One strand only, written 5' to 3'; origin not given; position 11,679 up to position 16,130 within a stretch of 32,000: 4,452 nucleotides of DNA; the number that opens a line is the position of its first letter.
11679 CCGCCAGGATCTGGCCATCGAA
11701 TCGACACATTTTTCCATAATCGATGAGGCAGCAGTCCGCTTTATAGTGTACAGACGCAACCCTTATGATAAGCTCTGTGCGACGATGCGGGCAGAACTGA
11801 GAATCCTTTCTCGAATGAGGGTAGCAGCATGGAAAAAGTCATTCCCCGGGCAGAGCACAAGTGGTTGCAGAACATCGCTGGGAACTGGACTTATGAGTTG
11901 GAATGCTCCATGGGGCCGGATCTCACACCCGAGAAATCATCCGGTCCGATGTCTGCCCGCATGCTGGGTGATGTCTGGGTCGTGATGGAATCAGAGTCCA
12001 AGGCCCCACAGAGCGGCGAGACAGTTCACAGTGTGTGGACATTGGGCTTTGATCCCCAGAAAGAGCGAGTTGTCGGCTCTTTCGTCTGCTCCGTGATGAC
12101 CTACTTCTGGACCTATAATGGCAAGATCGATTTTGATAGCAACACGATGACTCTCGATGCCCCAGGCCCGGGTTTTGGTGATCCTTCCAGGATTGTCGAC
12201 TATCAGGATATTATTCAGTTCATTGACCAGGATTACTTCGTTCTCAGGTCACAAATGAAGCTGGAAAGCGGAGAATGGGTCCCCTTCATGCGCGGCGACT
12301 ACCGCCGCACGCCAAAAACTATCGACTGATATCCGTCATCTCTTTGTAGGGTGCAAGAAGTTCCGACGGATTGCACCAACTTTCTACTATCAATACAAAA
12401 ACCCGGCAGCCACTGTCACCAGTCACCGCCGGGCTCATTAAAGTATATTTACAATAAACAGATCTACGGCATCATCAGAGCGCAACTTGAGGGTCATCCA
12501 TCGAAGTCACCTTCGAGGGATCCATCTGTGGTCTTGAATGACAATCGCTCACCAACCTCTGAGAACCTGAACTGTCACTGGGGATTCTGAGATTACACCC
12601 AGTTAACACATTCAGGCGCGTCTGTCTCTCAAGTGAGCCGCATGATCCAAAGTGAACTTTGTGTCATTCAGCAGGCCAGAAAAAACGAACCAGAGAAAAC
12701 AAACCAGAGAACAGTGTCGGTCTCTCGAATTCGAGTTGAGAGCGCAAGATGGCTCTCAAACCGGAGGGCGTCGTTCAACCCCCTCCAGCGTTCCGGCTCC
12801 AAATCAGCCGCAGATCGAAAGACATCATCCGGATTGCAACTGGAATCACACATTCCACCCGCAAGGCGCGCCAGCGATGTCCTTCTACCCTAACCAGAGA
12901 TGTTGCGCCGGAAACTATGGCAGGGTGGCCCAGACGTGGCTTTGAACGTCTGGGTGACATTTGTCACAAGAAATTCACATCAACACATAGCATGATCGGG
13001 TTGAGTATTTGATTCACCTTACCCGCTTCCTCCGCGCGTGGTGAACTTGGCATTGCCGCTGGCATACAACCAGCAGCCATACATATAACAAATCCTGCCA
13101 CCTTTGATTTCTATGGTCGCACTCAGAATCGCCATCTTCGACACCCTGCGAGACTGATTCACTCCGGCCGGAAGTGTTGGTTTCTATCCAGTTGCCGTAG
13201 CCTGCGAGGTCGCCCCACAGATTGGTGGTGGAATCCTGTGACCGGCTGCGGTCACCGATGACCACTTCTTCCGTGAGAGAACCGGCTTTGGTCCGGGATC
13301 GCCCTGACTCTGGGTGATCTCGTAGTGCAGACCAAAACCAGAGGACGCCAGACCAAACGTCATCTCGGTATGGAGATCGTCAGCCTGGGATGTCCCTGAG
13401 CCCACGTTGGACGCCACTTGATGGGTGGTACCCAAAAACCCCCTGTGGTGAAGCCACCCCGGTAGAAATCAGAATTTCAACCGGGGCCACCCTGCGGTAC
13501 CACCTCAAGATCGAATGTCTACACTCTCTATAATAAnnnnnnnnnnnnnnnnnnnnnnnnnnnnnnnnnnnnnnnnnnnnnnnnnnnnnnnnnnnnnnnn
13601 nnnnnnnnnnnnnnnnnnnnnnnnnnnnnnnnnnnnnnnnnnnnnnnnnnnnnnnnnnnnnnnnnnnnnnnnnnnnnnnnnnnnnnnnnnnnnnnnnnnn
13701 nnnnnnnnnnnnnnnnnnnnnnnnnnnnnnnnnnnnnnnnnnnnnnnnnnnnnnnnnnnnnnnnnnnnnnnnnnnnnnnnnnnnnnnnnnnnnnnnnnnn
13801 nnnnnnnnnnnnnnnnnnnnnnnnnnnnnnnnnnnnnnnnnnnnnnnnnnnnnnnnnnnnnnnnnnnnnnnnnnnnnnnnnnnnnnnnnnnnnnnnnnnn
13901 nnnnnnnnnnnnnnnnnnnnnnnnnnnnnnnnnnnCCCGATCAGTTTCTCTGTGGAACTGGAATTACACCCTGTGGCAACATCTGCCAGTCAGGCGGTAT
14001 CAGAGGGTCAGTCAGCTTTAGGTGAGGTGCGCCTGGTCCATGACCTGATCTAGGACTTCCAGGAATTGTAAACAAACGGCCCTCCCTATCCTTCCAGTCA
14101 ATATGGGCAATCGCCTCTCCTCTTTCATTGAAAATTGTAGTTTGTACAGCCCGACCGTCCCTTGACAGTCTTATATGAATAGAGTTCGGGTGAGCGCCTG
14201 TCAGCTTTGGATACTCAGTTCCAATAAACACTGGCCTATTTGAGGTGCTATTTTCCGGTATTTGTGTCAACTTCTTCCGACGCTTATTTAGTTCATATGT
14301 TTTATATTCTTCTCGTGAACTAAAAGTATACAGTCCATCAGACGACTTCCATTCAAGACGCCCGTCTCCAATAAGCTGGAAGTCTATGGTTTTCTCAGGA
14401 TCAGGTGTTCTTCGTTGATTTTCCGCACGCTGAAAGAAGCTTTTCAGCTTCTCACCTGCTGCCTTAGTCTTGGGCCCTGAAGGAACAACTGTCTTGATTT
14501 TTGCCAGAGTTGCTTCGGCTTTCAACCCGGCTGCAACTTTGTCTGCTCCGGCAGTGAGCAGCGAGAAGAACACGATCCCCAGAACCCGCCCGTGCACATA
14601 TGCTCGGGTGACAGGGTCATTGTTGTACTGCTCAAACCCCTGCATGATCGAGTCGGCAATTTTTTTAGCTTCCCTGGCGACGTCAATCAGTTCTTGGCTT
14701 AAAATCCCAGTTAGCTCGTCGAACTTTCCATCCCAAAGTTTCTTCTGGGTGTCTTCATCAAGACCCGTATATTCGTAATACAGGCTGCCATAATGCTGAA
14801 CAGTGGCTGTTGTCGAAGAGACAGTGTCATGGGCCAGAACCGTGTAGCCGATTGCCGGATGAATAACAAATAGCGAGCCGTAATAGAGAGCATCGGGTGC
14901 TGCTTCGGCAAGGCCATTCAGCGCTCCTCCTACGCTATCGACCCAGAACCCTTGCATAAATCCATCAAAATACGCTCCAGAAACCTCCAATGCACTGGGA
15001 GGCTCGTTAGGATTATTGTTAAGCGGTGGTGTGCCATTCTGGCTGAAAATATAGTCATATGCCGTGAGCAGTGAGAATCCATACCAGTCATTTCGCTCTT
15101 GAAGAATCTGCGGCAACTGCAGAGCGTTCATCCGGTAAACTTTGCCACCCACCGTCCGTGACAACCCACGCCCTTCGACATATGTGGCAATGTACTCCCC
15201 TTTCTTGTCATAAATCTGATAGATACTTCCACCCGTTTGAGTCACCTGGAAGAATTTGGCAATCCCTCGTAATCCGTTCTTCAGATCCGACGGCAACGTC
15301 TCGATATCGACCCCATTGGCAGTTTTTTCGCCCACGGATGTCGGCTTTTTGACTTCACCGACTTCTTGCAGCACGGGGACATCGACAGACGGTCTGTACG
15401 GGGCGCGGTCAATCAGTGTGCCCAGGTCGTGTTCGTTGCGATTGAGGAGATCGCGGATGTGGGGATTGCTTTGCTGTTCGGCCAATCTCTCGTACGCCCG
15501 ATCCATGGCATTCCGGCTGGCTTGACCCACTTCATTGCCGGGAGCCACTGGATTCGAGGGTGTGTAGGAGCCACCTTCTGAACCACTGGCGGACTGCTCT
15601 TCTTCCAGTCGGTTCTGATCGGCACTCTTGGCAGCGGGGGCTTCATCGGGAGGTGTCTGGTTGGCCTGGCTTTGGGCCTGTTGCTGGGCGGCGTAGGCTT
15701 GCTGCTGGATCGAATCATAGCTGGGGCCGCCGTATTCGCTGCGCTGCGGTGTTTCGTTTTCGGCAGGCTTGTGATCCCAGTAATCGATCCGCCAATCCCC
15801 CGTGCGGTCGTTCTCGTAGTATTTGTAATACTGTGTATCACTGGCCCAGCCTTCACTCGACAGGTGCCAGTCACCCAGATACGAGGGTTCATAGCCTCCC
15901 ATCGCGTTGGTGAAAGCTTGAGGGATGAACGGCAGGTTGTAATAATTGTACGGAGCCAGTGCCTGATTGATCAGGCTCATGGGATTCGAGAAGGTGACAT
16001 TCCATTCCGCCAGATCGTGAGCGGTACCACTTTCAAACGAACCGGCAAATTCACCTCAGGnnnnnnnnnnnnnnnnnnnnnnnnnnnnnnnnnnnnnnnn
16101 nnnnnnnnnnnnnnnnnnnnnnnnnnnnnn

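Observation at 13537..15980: Toxin-immunity-like pair whose 679-aa toxin candidate has no recognisable delivery domain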

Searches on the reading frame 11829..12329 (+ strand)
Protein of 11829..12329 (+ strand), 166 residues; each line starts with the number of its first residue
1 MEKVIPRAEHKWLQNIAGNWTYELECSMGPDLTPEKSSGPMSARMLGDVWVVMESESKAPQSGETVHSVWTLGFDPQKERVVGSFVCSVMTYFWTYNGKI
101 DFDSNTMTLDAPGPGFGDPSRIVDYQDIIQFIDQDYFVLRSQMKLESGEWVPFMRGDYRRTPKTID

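Call 58: search_protein_families(library=pfam, proteins=[window:11829-12329:+], max_evalue=0.00001)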
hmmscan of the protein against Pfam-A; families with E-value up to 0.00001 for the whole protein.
window:11829-12329:+ (166 aa): 1 family
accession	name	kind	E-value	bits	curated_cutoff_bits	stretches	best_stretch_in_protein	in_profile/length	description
PF07617.17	DUF1579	-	1.7e-53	181.1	25.2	1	6-160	2-155/155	Protein of unknown function (DUF1579)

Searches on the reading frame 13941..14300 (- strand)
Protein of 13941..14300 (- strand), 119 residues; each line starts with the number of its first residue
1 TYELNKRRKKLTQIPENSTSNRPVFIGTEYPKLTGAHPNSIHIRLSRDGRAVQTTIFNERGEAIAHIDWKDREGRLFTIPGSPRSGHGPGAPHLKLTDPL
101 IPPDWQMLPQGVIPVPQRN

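Call 39: search_protein_families(library=pfam, proteins=[window:13941-14300:-], max_evalue=10)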
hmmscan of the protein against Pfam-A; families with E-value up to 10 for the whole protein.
window:13941-14300:- (119 aa): 2 families
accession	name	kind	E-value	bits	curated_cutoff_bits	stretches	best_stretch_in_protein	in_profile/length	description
PF15533.11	Ntox33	-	0.23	12.4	28.4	1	59-92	28-59/65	Bacterial toxin 33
PF13860.13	FlgD_ig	-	0.3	11.5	27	1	33-87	6-62/79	FlgD Ig-like domain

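Call 45: search_protein_families(library=pfam, alignment_id=A4, max_evalue=0.01)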
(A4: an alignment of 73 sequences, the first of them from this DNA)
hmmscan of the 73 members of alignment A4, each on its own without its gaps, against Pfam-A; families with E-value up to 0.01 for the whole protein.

A. member 1, seq(100 aa): 0 families

B. families by the number of members that match (of 73 scanned): 1 family
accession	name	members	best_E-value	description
PF15529.11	Ntox24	24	3.3e-06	Bacterial toxin 24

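Call 53: predict_structure(alignment_id=A4)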
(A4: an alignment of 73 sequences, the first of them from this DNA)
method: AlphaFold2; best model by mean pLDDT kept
length: 100 residues; sequences in the alignment: 73
mean_pLDDT: 96.1   pTM: 0.88
mean pLDDT of the five models: 96.1, 96.1, 95.8, 95.5, 95.4
residues with pLDDT >= 90: 96; 70-90: 3; 50-70: 1; < 50: 0
segments of 3 or more residues with pLDDT < 50: none
pLDDT, mean of each block of 10 residues (from residue 1): 93 97 98 98 98 97 96 95 96 94
secondary structure, 60 per line:
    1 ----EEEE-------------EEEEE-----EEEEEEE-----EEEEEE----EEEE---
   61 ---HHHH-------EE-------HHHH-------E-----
elements in order: E5-8 E22-26 E32-38 E44-49 E54-57 H64-67 H84-87

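Call 57: fold_search(model_id=the predicted structure, library=pdb)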
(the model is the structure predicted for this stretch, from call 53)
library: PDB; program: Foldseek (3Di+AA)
matches with E <= 10: 276; with E <= 0.001: 0
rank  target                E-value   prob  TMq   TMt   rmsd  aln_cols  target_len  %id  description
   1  5bo4_A                4.3e-01  0.18  0.28  0.20   6.3        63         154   21  Structure of SOCS2:Elongin C:Elongin B from DMSO-treated crystals (released 2015-07-08)
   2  2hdx_A                6.3e-01  0.09  0.26  0.25   6.7        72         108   17  Crystal structure of the Src homology-2 domain of SH2-B in complex with Jak2 pTyr813 phosphopeptide (released 2006-08-08)
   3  4x7p_A                7.2e-01  0.21  0.24  0.05   7.9        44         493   11  Crystal structure of apo S. aureus TarM (released 2015-02-18)
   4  1h71                  7.2e-01  0.15  0.23  0.07   4.3        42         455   12  Psychrophilic Protease from Pseudoalteromonas 'TAC II 18' (released 2003-02-13)
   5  2hdx_F                7.7e-01  0.10  0.28  0.27   6.5        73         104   15  Crystal structure of the Src homology-2 domain of SH2-B in complex with Jak2 pTyr813 phosphopeptide (released 2006-08-08)
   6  7qnt_AAA              9.9e-01  0.41  0.31  0.07   2.5        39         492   10  TarM(Se) native (released 2023-05-10)
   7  7qh9_DDD              1.1e+00  0.38  0.31  0.07   2.5        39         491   10  TarM(Se)_G117R-4RboP (released 2023-05-10)
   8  6i4x_A                1.1e+00  0.07  0.25  0.18   6.2        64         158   19  Crystal structure of SOCS2:Elongin C:Elongin B in complex with erythropoietin receptor peptide (released 2019-05-29)
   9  7qnt_BBB              1.2e+00  0.12  0.21  0.05   9.1        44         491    9  TarM(Se) native (released 2023-05-10)
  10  7r8w_A                1.2e+00  0.07  0.25  0.23   6.9        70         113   14  Crystal Structure of the LNK SH2 Domain in Complex with a JAK2 pY813 Phosphopeptide (released 2021-10-06)
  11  7vfm_C                1.3e+00  0.35  0.31  0.07   2.3        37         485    8  Crystal structure of SdgB (UDP and SD peptide-binding form) (released 2021-11-24)
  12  6kk9_C                1.3e+00  0.13  0.26  0.15   8.9        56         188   16  A Crystal structure of OspA mutant (released 2020-07-29)
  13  9c3c_g                1.3e+00  0.02  0.17  0.08  16.6       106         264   12  Cryo-EM structure of native dystrophin-glycoprotein complex (DGC) (released 2024-10-23)
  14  5e9u_D                1.4e+00  0.38  0.32  0.08   1.8        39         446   15  Crystal structure of GtfA/B complex bound to UDP and GlcNAc (released 2016-03-02)
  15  7ec1_A                1.4e+00  0.18  0.24  0.05   7.1        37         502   11  Crystal structure of SdgB (ligand-free form) (released 2021-03-24)
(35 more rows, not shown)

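Call 71: fold_search(model_id=the predicted structure, library=viral)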
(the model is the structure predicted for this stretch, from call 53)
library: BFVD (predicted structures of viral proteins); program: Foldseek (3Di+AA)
matches with E <= 10: 777; with E <= 0.001: 1
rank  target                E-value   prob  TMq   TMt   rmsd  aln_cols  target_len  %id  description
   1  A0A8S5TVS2            7.6e-04  1.00  0.53  0.37   4.6        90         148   17  Glycosyltransferase [Siphoviridae sp. ctx254]
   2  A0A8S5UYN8            2.6e-03  1.00  0.48  0.15   4.7        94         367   18  Phage protein [Siphoviridae sp. ctkKt3]
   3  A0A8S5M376            1.4e-02  1.00  0.45  0.12   2.6        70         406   10  Minor capsid protein [Siphoviridae sp. ctQJR51]
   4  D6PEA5                8.7e-02  0.41  0.36  0.06  10.2        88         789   20  (no name in the UniProt tables at hand)
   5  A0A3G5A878            1.5e-01  0.23  0.20  0.08  12.1        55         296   20  MORN repeat-containing protein [Hyperionvirus sp.]
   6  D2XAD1                2.1e-01  0.54  0.25  0.15   6.8        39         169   20  MORN repeat-containing protein [Marseillevirus marseillevirus]
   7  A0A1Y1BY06            2.1e-01  0.23  0.27  0.21  10.0        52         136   17  CR1 alpha protein [Human adenovirus D serotype 8]
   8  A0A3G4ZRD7            2.4e-01  0.21  0.26  0.15  10.0        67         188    7  MORN repeat-containing protein [Dasosvirus sp.]
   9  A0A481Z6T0            2.4e-01  0.18  0.21  0.07  10.9        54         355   13  Antitoxin [Pithovirus LCPAC302]
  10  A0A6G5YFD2            2.6e-01  0.82  0.33  0.06   3.1        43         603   19  (no name in the UniProt tables at hand)
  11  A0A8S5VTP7            3.1e-01  0.35  0.30  0.06   5.9        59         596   12  Anastral spindle 2 [Ackermannviridae sp.]
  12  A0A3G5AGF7            3.1e-01  0.13  0.18  0.13  11.8        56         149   14  MORN repeat-containing protein [Solumvirus sp.]
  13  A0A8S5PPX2            3.3e-01  0.85  0.36  0.36   2.3        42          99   10  Uncharacterized protein [Myoviridae sp. ctwwN25]
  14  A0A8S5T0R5            3.3e-01  0.69  0.47  0.48   6.4        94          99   14  Uncharacterized protein [Podoviridae sp. ctnWS46]
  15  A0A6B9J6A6            3.3e-01  0.33  0.31  0.03   7.7        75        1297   11  Putative phage tail fibre N-terminal domain-containing protein [Erwinia phage Hena1]
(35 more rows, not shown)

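Call 86: search_solved_structures(query=A4, max_evalue=1)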
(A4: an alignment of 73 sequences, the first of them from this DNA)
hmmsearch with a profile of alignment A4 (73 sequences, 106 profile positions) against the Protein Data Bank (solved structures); distinct sequences matched with E-value up to 1: 4.
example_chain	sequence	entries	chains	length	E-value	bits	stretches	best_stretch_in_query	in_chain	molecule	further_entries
2atz_A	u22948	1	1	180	0.1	15.7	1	48-100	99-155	H. pylori predicted coding region HP0184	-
9izn_A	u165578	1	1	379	0.37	13.9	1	20-64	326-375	Spike protein S1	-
5gnb_A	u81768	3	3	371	0.79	12.8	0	20-54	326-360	Spike glycoprotein | Spike protein S1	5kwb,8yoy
8s0m_A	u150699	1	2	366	0.92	12.6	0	20-54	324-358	Spike protein S1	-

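Call 109: search_dna_similar(query=window:13944-14243:-, collection=plasmids, mode=protein, max_evalue=0.001, max_rows=15)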
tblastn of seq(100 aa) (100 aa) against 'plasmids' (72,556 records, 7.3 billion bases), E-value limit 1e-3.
Records with a match: 2; places in all: 2; records where one place covers at least 80% of the query: 2.
Best place of each record, by identity: <60% 2.
By first word of the organism name: Caballeronia 1; Rahnella 1.
By predicted mobility (MOB-suite, as given by PLSDB): non-mobilizable 2.
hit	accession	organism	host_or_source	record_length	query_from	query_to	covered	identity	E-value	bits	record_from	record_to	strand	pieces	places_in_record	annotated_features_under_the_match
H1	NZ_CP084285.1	Caballeronia zhejiangensis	Anasa tristis,Cell culture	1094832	8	96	89%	40.0%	1e-11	66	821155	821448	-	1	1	none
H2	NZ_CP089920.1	Rahnella victoriana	single cell,soil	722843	12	95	84%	41.1%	4e-10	62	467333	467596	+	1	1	RHS repeat-associated core domain-containing protein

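Call 111: get_annotated_region(hit=H2, flank=3000)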
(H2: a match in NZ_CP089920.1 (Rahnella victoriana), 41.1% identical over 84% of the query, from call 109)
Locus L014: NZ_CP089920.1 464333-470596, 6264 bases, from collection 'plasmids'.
description: Rahnella victoriana strain JZ-GX1 plasmid unnamed1, complete sequence
organism: Rahnella victoriana (NCBI taxid 1510570)
taxonomy: Bacteria; Pseudomonadota; Gammaproteobacteria; Enterobacterales; Yersiniaceae; Rahnella; Rahnella victoriana
host: -; source: single cell,soil; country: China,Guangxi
typing (MOB-suite, as given by PLSDB): non-mobilizable; replicon rep_cluster_1067
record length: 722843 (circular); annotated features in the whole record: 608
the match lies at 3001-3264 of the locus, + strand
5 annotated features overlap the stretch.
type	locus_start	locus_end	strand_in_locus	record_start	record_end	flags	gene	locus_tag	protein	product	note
CDS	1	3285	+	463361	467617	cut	-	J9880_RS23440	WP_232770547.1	RHS repeat-associated core domain-containing protein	-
CDS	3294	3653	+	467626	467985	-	-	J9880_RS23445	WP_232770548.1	hypothetical protein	-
CDS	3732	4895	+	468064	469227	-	-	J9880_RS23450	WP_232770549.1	hypothetical protein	-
CDS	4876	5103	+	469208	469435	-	-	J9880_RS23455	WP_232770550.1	hypothetical protein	-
CDS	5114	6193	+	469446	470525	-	-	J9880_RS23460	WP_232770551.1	PAAR domain-containing protein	-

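Call 112: get_annotated_region(hit=H1, flank=3000)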
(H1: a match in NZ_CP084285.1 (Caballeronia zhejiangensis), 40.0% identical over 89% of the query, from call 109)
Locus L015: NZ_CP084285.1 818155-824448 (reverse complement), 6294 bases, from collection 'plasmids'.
description: Caballeronia zhejiangensis strain A33_M4_a plasmid p1
organism: Caballeronia zhejiangensis (NCBI taxid 871203)
taxonomy: Bacteria; Pseudomonadota; Betaproteobacteria; Burkholderiales; Burkholderiaceae; Caballeronia; Caballeronia zhejiangensis
host: -; source: Anasa tristis,Cell culture; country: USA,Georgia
typing (MOB-suite, as given by PLSDB): non-mobilizable
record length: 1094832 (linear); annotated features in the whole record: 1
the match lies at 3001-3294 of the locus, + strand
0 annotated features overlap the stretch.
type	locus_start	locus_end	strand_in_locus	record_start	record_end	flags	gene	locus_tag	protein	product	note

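Call 117: search_dna_similar(query=L015:3322-3750:+, collection=plasmids, mode=protein, max_evalue=0.01, max_rows=25)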
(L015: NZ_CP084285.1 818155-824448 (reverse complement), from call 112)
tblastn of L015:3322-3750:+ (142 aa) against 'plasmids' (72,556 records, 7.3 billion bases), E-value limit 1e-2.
Records with a match: 1; places in all: 1; records where one place covers at least 80% of the query: 1.
Best place of each record, by identity: >=99% 1.
By first word of the organism name: Caballeronia 1.
By predicted mobility (MOB-suite, as given by PLSDB): non-mobilizable 1.
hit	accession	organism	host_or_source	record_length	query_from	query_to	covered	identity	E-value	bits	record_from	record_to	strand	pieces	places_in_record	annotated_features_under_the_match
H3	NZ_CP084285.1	Caballeronia zhejiangensis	Anasa tristis,Cell culture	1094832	1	142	100%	100.0%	1e-90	293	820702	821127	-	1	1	none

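Call 118: search_dna_similar(query=L014:3294-3653:+, collection=plasmids, mode=protein, max_evalue=0.01, max_rows=25)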
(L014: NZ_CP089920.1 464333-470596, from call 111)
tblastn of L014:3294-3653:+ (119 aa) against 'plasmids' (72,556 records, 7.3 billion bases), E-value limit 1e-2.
Records with a match: 3; places in all: 3; records where one place covers at least 80% of the query: 3.
Best place of each record, by identity: >=99% 1; <60% 2.
By first word of the organism name: Bartonella 2; Rahnella 1.
By predicted mobility (MOB-suite, as given by PLSDB): non-mobilizable 3.
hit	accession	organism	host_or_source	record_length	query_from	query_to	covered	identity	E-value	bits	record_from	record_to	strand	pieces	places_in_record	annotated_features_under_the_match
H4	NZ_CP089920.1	Rahnella victoriana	single cell,soil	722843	1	119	100%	100.0%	7e-73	241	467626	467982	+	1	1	hypothetical protein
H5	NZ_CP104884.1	Bartonella sp. HY328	pure-culture,feces of bat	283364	2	117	97%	23.7%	1e-4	47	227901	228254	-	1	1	hypothetical protein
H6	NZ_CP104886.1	Bartonella sp. HY329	pure-culture,feces of bat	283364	2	117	97%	23.7%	1e-4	47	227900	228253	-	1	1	hypothetical protein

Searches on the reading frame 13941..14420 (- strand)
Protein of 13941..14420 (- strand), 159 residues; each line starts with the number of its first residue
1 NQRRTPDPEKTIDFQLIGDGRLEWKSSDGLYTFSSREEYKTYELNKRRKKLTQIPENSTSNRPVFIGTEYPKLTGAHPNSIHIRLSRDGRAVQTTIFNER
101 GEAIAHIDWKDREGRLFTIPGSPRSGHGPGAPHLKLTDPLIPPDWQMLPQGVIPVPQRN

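Call 27: search_solved_structures(query=window:13941-14420:-, max_evalue=10)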
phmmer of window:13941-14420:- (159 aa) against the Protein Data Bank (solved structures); distinct sequences matched with E-value up to 10: 1.
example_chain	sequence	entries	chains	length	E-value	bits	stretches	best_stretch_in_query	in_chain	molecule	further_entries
7bjp_A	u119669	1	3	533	1.3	12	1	49-138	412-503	Capsid protein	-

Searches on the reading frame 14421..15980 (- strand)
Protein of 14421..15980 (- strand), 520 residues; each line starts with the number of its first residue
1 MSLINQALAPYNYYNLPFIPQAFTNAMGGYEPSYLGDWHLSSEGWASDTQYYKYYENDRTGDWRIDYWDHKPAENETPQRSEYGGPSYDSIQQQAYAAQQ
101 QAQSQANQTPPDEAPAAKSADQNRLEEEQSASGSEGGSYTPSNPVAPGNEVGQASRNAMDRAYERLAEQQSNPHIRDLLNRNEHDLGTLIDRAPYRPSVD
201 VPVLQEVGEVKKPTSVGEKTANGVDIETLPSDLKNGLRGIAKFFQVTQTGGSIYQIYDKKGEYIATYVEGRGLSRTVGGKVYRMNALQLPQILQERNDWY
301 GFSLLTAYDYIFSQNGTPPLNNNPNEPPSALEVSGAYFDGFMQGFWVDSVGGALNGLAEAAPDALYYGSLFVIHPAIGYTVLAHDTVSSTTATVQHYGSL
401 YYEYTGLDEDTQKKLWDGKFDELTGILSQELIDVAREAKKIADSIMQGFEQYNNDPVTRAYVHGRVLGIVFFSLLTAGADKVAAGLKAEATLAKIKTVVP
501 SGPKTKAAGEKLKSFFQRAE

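Call 87: search_solved_structures(query=window:14421-15980:-, max_evalue=1)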
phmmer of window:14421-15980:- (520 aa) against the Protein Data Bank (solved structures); distinct sequences matched with E-value up to 1: 0.
